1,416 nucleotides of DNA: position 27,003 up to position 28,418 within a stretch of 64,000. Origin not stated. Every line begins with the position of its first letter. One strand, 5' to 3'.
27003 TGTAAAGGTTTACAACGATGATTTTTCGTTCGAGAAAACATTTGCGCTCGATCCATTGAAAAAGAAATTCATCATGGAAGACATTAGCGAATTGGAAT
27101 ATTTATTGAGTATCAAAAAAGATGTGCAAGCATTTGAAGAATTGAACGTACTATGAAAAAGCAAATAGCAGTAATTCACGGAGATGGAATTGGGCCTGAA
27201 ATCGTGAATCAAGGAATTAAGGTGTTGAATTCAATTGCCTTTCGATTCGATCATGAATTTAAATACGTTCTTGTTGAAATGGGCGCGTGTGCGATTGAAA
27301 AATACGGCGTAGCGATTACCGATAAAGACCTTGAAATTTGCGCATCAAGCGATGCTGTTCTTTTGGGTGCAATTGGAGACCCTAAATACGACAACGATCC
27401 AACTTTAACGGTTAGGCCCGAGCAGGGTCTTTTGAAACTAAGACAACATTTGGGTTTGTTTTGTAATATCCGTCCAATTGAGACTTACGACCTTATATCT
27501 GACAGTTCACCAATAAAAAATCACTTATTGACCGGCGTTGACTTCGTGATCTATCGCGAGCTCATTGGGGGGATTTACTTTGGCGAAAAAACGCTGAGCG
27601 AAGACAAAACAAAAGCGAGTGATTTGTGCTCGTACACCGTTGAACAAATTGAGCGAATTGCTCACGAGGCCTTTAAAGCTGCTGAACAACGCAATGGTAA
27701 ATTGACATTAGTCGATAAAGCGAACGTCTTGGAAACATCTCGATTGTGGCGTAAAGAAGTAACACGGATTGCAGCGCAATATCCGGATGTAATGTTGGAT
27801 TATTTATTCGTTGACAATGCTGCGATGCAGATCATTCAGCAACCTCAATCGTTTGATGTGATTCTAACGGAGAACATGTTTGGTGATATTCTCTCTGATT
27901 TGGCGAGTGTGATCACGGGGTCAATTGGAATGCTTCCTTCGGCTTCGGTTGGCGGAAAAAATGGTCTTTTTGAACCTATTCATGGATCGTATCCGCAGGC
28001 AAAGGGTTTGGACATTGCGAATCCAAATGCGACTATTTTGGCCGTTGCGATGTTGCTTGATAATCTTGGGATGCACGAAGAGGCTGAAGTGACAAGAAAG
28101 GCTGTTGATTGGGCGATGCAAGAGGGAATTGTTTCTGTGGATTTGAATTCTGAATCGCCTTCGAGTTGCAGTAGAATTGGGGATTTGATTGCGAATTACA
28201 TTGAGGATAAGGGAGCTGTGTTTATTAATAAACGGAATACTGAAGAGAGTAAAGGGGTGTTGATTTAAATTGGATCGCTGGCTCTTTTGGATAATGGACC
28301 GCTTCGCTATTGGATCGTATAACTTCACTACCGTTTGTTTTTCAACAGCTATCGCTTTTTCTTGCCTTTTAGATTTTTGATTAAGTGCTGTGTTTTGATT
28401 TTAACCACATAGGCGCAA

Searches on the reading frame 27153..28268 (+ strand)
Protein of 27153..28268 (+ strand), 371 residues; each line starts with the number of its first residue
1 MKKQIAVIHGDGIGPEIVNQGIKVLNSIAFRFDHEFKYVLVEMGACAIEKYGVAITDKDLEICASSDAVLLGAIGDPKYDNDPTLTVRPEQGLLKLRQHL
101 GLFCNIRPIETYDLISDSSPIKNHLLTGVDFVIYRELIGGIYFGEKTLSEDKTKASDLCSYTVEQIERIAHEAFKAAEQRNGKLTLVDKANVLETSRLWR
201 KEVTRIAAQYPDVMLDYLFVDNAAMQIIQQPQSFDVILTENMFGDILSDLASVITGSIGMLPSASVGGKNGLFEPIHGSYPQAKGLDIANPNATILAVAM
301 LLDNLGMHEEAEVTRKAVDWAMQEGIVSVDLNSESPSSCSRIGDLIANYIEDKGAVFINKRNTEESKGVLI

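Call 12: search_protein_families(library=pfam, proteins=[window:27153-28268:+], max_evalue=0.01)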
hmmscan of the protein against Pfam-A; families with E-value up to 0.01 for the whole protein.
window:27153-28268:+ (371 aa): 1 family
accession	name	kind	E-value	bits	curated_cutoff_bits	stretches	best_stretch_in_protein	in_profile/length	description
PF00180.25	Iso_dh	-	1.5e-116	389.9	27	1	4-346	1-348/348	Isocitrate/isopropylmalate dehydrogenase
